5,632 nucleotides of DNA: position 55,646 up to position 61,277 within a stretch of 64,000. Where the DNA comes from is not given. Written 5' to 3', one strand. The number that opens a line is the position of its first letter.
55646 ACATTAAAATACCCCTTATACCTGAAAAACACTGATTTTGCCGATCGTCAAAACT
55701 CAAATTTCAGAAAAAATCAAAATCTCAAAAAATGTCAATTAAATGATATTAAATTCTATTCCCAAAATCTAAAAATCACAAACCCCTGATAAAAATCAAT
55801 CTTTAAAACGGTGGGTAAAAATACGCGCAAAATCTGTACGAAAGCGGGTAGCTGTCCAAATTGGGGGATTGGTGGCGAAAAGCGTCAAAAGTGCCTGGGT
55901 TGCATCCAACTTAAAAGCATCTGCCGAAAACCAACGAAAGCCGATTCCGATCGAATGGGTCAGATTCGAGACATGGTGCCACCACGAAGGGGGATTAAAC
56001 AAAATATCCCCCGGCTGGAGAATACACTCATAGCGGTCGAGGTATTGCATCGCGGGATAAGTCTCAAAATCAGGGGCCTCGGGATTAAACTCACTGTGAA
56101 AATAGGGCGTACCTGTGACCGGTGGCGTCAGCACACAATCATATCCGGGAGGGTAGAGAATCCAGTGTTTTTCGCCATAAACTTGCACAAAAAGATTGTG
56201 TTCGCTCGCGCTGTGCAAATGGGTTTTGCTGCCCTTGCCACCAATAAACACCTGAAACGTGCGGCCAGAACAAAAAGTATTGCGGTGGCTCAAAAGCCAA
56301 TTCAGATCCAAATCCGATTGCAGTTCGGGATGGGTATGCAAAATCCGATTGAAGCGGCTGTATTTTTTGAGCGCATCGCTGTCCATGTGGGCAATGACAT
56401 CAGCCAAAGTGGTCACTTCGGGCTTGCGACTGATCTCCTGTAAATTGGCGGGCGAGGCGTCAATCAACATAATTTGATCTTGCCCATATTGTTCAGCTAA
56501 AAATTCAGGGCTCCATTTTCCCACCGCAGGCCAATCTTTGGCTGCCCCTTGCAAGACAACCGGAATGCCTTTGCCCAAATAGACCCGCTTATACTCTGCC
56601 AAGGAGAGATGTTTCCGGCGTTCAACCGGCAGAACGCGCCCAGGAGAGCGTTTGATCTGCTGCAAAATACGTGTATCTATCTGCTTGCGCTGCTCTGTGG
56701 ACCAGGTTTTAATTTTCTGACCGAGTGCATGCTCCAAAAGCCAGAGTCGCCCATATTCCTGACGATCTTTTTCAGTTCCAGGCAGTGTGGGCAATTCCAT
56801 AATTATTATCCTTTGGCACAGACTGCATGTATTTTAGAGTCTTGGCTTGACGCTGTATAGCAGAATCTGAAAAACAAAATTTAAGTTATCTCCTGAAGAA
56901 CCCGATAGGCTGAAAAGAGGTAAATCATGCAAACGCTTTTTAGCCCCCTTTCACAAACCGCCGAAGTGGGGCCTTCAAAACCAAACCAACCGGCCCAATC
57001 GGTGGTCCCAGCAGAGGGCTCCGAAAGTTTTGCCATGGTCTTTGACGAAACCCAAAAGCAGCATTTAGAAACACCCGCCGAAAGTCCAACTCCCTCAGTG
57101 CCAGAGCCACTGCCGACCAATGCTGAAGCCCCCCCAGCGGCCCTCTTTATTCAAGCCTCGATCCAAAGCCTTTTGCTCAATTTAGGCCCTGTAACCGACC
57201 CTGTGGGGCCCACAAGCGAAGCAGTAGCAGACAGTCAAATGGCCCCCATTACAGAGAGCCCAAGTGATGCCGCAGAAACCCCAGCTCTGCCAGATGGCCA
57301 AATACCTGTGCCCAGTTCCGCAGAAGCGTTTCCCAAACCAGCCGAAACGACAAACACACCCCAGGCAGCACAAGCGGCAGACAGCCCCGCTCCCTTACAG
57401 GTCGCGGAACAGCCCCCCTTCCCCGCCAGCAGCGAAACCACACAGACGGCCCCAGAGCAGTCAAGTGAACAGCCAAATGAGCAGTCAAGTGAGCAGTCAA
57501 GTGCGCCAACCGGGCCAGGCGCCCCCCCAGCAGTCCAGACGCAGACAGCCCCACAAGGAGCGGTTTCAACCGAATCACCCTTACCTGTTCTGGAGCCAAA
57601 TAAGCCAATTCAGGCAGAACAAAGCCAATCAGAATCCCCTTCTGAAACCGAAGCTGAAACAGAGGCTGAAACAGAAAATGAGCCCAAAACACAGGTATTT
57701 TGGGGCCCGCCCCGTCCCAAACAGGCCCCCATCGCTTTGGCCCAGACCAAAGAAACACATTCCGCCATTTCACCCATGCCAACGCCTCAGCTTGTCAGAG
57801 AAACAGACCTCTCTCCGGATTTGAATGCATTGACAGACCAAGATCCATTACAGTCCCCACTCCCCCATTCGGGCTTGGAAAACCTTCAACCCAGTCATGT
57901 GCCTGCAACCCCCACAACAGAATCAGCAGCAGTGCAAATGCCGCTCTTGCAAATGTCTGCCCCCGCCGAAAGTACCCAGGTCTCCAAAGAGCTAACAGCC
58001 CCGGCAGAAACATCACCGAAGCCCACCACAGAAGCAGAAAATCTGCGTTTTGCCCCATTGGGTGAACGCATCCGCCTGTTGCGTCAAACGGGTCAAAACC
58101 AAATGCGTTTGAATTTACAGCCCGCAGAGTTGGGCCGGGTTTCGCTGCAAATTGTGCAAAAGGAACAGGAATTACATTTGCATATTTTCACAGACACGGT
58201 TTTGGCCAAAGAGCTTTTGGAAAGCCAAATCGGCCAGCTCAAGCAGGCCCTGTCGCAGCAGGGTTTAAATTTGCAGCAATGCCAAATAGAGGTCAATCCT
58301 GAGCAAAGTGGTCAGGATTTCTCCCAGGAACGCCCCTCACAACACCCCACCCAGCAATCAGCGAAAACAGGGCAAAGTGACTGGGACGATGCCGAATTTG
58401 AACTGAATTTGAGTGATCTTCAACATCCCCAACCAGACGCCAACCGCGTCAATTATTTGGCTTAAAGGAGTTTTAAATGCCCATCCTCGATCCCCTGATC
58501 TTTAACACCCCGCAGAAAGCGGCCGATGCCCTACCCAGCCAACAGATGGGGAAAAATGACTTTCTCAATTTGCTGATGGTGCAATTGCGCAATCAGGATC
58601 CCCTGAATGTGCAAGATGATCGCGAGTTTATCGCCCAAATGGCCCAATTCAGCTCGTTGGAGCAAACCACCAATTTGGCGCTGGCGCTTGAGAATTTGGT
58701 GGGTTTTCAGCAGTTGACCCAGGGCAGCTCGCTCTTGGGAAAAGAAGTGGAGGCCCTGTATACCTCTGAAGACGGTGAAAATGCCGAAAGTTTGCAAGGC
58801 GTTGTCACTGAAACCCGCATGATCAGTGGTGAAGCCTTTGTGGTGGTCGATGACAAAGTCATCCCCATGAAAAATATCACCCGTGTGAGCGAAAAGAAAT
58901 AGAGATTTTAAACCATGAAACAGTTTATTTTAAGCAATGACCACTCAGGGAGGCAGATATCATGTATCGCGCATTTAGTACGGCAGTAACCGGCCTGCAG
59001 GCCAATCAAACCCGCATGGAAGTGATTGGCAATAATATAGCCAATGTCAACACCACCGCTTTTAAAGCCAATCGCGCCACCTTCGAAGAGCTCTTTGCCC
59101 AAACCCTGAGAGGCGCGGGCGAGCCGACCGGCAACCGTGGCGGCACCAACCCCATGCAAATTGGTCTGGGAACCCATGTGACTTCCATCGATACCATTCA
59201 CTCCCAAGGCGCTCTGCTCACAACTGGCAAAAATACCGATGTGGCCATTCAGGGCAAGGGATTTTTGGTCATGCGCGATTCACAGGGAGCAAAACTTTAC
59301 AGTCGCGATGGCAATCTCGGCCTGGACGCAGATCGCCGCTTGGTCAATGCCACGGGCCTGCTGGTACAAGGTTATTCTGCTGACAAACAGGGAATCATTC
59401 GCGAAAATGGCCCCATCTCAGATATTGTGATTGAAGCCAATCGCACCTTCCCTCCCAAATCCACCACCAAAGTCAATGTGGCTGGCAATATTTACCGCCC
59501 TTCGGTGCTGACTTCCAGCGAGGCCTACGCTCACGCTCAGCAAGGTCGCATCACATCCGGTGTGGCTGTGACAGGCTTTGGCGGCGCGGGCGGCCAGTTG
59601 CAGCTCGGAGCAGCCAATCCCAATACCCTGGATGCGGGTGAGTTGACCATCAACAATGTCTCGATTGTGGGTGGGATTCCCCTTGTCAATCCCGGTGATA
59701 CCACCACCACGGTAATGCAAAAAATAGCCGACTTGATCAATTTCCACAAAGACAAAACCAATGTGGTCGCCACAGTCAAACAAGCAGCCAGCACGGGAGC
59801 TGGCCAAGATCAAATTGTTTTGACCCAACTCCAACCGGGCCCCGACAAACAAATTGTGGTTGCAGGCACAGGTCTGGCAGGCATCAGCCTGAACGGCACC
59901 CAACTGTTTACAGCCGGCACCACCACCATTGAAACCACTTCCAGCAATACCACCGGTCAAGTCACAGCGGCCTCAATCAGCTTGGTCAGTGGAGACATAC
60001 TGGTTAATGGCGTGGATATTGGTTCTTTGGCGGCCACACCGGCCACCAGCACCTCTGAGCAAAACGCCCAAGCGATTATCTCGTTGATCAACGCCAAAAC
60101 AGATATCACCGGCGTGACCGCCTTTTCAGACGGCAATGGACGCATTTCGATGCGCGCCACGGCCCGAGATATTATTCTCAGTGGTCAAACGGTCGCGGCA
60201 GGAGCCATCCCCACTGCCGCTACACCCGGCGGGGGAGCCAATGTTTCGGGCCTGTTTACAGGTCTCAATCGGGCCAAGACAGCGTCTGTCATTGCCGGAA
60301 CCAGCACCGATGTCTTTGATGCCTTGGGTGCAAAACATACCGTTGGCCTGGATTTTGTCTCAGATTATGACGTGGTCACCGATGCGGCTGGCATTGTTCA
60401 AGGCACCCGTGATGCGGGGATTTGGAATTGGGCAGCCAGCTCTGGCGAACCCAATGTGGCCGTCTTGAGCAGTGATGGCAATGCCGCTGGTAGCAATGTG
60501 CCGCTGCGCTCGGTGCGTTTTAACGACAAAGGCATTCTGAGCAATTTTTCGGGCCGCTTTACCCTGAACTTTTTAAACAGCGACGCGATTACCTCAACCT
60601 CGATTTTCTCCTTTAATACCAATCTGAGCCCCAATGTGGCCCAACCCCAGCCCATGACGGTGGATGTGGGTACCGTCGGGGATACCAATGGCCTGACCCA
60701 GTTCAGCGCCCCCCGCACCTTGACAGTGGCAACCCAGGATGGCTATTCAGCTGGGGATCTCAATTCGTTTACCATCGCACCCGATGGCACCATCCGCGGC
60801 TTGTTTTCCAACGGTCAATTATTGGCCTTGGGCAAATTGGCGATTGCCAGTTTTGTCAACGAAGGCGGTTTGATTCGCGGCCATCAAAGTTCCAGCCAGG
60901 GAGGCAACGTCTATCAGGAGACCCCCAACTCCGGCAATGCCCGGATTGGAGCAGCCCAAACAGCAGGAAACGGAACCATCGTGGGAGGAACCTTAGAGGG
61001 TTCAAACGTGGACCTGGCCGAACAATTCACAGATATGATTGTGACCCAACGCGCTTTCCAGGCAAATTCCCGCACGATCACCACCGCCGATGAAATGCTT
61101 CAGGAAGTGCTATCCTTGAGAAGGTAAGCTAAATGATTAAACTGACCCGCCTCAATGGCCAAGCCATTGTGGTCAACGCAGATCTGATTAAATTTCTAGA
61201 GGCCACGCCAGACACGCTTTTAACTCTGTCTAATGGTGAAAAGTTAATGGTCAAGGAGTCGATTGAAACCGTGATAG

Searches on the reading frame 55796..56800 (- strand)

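Call 86: search_protein_families(library=pfam, proteins=[window:55796-56800:-], max_evalue=0.0001)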
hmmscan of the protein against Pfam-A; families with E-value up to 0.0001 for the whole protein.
window:55796-56800:- (334 aa): 2 families
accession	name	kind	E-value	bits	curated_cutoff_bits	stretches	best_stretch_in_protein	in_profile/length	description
PF13621.12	Cupin_8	-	1.8e-33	117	27.4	1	72-291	7-246/252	Cupin-like domain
PF08007.18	JmjC_2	-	7.5e-08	32.4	22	1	196-286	41-115/127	JmjC domain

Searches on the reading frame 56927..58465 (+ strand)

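Call 86: search_protein_families(library=pfam, proteins=[window:56927-58465:+], max_evalue=0.0001)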
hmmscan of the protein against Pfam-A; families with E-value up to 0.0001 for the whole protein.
window:56927-58465:+ (512 aa): 1 family
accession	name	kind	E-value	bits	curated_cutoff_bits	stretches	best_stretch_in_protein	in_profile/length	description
PF02120.21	Flg_hook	-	1e-16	60.9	29.8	1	380-461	2-83/85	Flagellar hook-length control protein FliK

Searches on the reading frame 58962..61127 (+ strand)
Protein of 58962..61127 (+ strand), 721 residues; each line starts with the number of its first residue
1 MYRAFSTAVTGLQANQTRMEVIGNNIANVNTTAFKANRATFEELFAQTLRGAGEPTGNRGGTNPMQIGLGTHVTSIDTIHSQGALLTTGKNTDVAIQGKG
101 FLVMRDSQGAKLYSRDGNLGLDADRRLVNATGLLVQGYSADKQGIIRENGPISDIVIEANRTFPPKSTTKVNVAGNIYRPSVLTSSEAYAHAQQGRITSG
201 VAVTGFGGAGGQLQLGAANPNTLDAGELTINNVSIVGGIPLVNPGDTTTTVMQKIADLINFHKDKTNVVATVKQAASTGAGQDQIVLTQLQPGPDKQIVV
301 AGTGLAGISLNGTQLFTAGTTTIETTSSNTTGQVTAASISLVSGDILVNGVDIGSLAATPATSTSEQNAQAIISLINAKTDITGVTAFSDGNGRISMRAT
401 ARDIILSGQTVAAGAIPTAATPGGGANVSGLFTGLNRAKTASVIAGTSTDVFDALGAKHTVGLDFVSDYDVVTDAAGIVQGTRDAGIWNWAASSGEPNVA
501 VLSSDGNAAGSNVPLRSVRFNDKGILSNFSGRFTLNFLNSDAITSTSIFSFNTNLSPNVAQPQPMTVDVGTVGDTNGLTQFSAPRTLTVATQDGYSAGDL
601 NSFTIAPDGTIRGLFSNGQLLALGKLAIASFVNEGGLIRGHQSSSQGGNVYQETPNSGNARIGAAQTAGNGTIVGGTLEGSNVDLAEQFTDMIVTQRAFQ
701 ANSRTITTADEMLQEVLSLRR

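Call 86: search_protein_families(library=pfam, proteins=[window:58962-61127:+], max_evalue=0.0001)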
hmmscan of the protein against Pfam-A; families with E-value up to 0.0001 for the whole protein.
window:58962-61127:+ (721 aa): 4 families
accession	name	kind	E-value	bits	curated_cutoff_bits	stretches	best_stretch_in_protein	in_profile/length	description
PF06429.18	Flg_bbr_C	-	4.2e-19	68.2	23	1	676-719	3-46/46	Flagellar basal body rod FlgEFG protein C-terminal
PF22692.1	LlgE_F_G_D1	-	2.8e-12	47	27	1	95-162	1-52/64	Flagellar hook protein FlgE/F/G D1 domain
PF07559.19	FlgE_D2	-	4e-11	44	22.7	1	440-595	17-142/142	Flagellar basal body protein FlaE D2 domain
PF00460.25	Flg_bb_rod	-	1.7e-09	37.9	20.7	1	7-35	3-31/31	Flagella basal body rod protein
